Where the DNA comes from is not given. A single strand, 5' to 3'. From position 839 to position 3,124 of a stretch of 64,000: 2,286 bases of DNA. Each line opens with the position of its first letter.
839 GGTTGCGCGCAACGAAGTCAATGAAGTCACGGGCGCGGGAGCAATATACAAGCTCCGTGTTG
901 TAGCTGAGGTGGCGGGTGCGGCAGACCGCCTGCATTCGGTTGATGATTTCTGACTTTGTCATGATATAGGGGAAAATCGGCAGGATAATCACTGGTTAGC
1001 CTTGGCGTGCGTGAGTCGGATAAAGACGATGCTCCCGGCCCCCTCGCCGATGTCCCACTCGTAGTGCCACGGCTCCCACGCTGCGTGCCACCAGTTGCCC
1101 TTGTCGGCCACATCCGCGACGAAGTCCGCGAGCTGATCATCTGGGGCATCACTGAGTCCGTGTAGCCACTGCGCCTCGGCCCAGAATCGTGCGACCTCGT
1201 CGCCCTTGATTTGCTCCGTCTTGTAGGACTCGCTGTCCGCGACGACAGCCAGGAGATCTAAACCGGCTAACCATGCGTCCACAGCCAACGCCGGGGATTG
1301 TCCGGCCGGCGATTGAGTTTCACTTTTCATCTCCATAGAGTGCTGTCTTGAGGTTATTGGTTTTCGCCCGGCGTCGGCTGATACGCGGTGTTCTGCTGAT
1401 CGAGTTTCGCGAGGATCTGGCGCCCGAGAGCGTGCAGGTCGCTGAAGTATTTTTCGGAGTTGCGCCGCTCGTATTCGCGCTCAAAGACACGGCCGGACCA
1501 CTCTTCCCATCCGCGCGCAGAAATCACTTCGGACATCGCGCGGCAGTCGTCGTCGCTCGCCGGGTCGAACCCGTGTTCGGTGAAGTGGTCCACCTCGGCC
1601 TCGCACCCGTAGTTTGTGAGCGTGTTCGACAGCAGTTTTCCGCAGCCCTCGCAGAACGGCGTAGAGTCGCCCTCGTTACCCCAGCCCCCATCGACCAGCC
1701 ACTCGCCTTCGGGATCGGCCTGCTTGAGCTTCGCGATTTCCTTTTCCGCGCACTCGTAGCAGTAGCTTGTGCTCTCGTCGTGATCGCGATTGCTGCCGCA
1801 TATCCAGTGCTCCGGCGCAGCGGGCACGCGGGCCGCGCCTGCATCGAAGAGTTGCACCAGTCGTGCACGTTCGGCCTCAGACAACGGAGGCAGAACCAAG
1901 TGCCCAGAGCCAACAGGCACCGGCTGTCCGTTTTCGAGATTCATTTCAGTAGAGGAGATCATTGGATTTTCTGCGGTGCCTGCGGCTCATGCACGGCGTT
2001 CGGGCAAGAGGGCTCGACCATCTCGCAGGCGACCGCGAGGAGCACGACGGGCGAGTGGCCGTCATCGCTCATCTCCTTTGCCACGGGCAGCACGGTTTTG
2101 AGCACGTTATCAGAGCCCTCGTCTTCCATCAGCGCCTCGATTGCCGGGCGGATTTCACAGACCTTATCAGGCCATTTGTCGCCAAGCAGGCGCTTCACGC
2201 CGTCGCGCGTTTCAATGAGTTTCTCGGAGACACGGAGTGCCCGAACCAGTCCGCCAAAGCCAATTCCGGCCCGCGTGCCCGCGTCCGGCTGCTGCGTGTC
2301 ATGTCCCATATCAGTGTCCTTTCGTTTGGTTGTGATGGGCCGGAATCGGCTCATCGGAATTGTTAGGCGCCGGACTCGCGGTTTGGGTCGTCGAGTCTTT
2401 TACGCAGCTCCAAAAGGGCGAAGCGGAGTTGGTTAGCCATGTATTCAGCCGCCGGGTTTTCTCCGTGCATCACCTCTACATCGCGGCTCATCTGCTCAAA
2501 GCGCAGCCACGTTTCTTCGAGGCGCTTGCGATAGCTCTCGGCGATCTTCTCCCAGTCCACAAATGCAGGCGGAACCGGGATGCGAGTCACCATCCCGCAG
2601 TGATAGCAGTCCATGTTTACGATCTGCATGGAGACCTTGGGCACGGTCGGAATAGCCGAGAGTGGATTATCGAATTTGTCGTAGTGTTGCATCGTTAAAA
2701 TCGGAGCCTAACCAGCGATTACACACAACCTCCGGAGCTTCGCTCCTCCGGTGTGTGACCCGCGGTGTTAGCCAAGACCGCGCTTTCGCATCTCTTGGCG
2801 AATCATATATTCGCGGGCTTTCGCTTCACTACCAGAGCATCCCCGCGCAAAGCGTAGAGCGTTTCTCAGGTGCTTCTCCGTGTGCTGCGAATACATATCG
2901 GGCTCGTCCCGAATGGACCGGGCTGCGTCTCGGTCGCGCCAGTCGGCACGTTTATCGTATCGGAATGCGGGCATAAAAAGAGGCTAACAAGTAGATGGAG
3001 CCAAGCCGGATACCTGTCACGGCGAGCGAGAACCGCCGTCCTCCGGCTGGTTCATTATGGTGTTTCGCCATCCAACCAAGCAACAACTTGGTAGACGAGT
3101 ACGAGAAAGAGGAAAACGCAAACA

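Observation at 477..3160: Array E: five more copies directly upstream of an orphan IntI/Xer-type N-terminal domain ORF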

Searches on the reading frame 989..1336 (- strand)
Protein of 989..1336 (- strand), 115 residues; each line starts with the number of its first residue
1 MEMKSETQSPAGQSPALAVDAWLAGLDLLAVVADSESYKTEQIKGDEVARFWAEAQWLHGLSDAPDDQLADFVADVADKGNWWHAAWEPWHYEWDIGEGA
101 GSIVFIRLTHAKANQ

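Call 13: search_protein_families(library=pfam, proteins=[window:989-1336:-], max_evalue=0.1)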
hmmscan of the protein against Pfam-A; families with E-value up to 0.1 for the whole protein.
window:989-1336:- (115 aa): 0 families

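Call 14: search_protein_families(library=phrogs, proteins=[window:989-1336:-], max_evalue=0.01)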
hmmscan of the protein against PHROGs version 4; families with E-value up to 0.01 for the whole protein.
window:989-1336:- (115 aa): 0 families

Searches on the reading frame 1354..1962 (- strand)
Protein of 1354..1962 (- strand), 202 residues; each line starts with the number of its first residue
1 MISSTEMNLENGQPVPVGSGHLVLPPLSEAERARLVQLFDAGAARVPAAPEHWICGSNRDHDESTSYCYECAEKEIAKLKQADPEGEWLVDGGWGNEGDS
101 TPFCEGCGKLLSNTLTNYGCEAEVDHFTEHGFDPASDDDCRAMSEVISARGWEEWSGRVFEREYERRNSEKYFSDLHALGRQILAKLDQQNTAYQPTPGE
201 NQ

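Call 13: search_protein_families(library=pfam, proteins=[window:1354-1962:-], max_evalue=0.1)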
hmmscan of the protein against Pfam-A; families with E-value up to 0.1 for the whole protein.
window:1354-1962:- (202 aa): 0 families

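Call 14: search_protein_families(library=phrogs, proteins=[window:1354-1962:-], max_evalue=0.01)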
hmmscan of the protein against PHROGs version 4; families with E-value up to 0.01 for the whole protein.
window:1354-1962:- (202 aa): 1 family
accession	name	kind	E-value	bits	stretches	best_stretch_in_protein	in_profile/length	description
phrog_32107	-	unknown function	0.0097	17.1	0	70-101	16-47/53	-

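Call 79: search_protein_representatives(protein=window:1354-1962:-)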
Query: 202 residues. Proteins with E-value up to 0.001 (for the whole library): 551; up to 1e-10: 211; up to 1e-30: 27. The best 150 are listed.
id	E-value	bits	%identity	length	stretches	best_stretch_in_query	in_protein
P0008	4.7e-55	202.8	57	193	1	24-197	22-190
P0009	2.8e-54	200.3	59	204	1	25-188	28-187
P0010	3.9e-54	199.8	57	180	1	25-188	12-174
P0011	4.6e-46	173.4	54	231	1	25-186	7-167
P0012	8.1e-46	172.6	52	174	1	27-188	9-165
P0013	6.7e-44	166.4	48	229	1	27-187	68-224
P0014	1.6e-43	165.2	51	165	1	27-186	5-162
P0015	3.9e-42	160.6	52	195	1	34-190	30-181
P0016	3.0e-41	157.7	48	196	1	27-186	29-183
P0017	9.2e-41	156.1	49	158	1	27-184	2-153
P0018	8.4e-40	153.0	50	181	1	27-190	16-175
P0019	3.4e-39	151.0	49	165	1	27-187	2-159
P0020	2.2e-36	141.8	53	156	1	27-157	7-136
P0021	1.9e-35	138.7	44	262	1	27-191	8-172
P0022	1.9e-34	135.5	42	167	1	27-187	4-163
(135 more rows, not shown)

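Call 87: find_encoding_contigs(protein=P0008, flank=4000, max_places=4)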
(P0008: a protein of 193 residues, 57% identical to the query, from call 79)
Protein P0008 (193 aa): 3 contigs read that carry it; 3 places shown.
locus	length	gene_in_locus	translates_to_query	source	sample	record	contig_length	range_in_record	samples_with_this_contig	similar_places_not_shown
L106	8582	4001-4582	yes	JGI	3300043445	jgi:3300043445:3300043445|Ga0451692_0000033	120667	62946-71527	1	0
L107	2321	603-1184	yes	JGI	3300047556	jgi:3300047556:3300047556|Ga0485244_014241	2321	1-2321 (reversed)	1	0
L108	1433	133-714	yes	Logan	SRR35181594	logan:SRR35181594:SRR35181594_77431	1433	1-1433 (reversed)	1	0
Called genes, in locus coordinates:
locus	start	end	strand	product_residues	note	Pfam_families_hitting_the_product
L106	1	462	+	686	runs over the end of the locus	-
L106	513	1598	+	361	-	PF13401:AAA_22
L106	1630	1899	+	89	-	-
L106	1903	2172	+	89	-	-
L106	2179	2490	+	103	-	-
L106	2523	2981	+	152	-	-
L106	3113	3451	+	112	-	-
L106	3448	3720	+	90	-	-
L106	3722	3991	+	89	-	-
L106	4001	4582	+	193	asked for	-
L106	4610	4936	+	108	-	-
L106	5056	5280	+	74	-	-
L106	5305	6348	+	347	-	PF13495:Phage_int_SAM_4, PF00589:Phage_integrase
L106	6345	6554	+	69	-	-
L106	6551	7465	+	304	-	-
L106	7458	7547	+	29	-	-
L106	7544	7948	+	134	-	-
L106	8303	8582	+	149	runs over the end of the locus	PF02381:MraZ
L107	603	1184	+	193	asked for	-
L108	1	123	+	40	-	?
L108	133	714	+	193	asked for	-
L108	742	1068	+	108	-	-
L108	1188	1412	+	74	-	-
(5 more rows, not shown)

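Call 92: find_encoding_contigs(protein=P0017, flank=3000, max_places=3)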
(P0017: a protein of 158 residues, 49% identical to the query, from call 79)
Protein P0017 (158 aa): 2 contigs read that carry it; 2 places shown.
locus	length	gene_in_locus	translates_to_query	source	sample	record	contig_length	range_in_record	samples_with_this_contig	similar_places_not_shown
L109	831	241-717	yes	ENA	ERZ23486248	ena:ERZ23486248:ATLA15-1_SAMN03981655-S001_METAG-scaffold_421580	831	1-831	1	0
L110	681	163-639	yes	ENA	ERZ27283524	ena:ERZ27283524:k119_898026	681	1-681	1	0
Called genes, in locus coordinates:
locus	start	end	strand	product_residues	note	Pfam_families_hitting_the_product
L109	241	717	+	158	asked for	-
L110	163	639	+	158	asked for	-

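Call 93: find_encoding_contigs(protein=P0010, flank=3000, max_places=3)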
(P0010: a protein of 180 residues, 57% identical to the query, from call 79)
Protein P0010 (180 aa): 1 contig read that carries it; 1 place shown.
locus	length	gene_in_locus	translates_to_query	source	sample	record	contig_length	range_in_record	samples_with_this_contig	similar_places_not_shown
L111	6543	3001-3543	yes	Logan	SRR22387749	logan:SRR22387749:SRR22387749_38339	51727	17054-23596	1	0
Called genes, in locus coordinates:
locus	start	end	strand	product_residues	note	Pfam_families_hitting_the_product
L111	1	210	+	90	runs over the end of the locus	-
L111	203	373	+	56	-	-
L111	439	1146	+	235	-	-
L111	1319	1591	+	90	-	-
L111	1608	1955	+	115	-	-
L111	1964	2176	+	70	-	-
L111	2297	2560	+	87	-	-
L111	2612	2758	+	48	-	-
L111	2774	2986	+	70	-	-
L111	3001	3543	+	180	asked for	-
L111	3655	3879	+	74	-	-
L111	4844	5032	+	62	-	-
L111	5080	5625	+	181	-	-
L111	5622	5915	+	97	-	-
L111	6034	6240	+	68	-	-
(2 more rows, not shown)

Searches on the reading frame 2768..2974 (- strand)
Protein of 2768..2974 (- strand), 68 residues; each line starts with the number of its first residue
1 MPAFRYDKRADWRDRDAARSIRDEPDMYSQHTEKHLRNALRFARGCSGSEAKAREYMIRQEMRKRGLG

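Call 13: search_protein_families(library=pfam, proteins=[window:2768-2974:-], max_evalue=0.1)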
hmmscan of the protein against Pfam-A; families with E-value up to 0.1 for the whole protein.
window:2768-2974:- (68 aa): 1 family
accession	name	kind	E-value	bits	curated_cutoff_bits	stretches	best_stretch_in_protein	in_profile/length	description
PF08824.15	Serine_rich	-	0.023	15.1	26.9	1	10-64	30-84/157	Serine rich protein interaction domain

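Call 14: search_protein_families(library=phrogs, proteins=[window:2768-2974:-], max_evalue=0.01)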
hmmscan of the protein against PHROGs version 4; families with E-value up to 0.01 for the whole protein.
window:2768-2974:- (68 aa): 0 families
